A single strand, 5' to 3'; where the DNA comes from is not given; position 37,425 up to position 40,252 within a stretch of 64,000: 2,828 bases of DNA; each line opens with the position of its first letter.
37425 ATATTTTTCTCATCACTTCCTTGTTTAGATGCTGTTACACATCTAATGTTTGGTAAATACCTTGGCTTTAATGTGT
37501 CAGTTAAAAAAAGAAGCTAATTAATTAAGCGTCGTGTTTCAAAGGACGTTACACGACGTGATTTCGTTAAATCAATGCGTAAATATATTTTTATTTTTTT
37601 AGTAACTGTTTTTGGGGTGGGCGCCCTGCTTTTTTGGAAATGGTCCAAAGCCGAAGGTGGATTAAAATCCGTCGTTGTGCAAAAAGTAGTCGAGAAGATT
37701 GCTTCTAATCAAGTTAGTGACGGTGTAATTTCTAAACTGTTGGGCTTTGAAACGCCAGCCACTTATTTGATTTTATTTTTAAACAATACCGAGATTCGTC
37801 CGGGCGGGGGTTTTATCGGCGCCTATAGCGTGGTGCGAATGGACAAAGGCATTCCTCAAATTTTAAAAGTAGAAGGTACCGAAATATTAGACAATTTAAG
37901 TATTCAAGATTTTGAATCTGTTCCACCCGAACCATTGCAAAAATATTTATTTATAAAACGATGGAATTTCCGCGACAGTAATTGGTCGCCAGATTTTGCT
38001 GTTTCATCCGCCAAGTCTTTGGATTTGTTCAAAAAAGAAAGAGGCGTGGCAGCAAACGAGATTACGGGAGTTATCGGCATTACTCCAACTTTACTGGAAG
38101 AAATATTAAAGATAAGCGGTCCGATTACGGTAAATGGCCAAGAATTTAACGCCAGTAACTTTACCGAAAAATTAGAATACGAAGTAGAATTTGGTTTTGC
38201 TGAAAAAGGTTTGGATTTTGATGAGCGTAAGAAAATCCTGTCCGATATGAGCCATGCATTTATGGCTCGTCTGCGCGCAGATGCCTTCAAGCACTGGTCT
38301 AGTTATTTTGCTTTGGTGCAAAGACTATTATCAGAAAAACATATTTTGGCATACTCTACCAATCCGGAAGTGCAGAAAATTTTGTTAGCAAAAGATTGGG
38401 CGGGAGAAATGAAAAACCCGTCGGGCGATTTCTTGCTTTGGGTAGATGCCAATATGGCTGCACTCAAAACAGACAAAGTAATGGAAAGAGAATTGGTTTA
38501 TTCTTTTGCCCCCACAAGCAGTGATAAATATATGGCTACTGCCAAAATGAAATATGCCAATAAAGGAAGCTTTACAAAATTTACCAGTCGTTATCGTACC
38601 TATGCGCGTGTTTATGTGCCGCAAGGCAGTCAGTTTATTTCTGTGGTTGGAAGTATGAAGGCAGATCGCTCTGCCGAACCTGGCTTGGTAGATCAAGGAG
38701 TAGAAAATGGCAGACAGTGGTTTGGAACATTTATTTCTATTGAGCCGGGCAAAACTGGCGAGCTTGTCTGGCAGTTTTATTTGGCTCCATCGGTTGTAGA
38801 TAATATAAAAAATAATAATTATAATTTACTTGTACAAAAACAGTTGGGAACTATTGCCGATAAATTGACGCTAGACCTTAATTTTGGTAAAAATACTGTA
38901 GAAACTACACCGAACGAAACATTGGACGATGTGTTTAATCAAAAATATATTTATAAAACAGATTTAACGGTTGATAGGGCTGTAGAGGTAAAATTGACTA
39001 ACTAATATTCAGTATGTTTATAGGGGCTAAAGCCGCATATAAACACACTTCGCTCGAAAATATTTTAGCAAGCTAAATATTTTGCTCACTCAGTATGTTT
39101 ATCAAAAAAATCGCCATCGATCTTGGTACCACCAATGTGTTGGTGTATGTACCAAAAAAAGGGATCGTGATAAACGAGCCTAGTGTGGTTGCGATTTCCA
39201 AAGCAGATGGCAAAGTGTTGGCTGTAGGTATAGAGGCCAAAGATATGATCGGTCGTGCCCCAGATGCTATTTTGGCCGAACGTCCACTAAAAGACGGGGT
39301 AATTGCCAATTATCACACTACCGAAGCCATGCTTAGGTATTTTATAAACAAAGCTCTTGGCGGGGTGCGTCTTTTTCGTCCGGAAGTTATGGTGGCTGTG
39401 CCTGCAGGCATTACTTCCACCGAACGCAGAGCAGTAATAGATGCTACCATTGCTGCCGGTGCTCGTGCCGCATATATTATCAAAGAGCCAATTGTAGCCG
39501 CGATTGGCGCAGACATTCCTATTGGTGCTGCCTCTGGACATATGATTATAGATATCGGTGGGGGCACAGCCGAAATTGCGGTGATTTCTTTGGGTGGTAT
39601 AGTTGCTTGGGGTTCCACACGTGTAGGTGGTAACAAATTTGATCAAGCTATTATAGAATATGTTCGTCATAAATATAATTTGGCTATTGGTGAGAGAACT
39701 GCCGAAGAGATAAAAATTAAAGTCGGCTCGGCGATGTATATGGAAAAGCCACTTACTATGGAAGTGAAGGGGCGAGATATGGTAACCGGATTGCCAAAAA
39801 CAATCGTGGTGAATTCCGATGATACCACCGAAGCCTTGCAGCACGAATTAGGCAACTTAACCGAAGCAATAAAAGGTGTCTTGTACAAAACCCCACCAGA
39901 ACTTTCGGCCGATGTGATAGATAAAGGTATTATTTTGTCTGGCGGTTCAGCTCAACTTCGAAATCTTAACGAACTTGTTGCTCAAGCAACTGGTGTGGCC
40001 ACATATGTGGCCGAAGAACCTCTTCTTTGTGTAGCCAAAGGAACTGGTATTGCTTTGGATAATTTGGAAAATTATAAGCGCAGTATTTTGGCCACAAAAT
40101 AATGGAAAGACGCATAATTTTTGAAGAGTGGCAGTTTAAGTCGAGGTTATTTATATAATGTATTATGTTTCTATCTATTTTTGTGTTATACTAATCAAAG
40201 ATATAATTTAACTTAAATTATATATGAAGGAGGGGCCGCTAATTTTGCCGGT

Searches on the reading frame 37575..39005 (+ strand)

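Call 61: search_protein_families(library=pfam, proteins=[window:37575-39005:+], max_evalue=0.001)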
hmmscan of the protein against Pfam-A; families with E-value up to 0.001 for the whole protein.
window:37575-39005:+ (476 aa): 1 family
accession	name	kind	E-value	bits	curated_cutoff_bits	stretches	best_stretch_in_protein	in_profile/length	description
PF13196.11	DUF4012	-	1.1e-24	88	28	1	61-203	3-142/144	Protein of unknown function (DUF4012)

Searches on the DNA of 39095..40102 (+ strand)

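Call 49: search_with_rna_model(model_id=R1, sources=[L105, L106, L107, L108, L109, L110, L111, L112, L113, L114, L115, L116, L117, L118, L119, L120, L121, L122, L123, L124, L125, L126, L127, L128, L129, L130, L131, L132, L133, L134, L135, L136, L137, L138, L139, L140, L141, L142, L143, L144, L145, L146, L147, L148, L149, L150, L151, L152, L153, L154, L155, L156, L157, L158, L159, L160, L161, L162, L163, L164, L165, L166, L167, L168, L169, L170, L171, L172, L173, L174, L175, L176, L177, L178, L179, L180, L181, L182, L183, L184], max_evalue=0.1)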
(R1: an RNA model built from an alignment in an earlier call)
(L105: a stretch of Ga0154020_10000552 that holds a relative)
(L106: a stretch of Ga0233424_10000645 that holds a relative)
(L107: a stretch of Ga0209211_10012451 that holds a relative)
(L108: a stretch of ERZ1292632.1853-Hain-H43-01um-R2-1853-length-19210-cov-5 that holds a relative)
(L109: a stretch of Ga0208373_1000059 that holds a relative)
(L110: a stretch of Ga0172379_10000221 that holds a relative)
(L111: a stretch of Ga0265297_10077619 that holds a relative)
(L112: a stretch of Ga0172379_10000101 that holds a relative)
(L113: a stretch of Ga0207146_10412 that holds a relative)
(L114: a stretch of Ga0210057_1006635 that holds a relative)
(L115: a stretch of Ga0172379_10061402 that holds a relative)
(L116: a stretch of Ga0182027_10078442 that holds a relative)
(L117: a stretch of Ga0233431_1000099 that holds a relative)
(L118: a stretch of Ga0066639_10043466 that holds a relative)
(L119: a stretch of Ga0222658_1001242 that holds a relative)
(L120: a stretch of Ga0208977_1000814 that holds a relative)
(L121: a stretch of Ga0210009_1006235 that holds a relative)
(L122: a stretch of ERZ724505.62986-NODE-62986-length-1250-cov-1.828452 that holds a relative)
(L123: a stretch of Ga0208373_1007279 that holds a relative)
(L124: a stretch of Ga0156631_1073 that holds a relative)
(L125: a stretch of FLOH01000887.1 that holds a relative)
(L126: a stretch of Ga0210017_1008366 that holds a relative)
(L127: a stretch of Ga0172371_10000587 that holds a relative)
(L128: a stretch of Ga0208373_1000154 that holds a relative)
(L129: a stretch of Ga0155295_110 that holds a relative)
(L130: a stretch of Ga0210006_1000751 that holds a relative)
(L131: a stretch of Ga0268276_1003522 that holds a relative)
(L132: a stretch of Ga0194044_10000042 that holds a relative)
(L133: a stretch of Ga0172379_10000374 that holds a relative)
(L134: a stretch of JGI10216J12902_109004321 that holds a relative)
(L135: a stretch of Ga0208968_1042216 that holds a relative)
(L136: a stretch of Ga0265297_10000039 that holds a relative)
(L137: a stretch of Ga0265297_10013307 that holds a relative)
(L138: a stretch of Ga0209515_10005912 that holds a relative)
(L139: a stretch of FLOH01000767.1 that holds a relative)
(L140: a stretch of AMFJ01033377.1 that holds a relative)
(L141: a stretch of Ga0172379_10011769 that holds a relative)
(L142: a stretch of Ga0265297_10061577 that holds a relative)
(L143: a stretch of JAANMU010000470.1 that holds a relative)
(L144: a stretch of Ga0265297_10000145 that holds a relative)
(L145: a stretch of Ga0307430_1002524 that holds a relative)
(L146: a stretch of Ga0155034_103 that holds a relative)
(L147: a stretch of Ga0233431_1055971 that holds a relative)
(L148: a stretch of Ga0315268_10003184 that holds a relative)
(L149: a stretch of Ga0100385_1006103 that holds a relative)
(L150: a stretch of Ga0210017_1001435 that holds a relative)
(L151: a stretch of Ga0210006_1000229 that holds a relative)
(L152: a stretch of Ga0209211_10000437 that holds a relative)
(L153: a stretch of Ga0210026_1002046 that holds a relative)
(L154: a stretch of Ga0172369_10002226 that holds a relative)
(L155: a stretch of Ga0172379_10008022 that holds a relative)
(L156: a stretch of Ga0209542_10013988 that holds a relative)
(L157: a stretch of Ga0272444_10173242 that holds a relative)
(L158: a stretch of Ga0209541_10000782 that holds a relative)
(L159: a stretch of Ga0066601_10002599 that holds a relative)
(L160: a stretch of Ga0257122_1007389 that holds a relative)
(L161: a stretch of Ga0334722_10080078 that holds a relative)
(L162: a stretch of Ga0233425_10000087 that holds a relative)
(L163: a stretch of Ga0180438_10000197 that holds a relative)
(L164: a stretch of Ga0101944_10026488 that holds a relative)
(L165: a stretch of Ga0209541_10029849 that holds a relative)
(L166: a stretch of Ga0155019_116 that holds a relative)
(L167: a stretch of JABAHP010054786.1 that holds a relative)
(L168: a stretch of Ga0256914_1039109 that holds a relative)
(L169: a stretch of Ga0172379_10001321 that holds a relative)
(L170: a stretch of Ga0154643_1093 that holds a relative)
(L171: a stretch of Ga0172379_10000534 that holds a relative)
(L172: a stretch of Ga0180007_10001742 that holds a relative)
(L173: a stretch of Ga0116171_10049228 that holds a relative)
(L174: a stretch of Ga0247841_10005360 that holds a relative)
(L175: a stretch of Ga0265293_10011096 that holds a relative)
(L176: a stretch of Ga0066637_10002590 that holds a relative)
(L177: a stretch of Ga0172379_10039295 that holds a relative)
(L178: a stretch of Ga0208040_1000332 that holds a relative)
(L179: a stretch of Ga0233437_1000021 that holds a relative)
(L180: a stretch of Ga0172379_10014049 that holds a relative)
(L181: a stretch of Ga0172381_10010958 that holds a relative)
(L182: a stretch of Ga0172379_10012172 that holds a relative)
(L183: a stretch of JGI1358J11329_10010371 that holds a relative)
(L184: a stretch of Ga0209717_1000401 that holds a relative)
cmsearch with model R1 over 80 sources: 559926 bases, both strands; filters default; matches with E-value up to 0.1: 1.
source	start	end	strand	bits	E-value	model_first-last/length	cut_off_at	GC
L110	6296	6377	+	43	7.6e-06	1-84/84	no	0.28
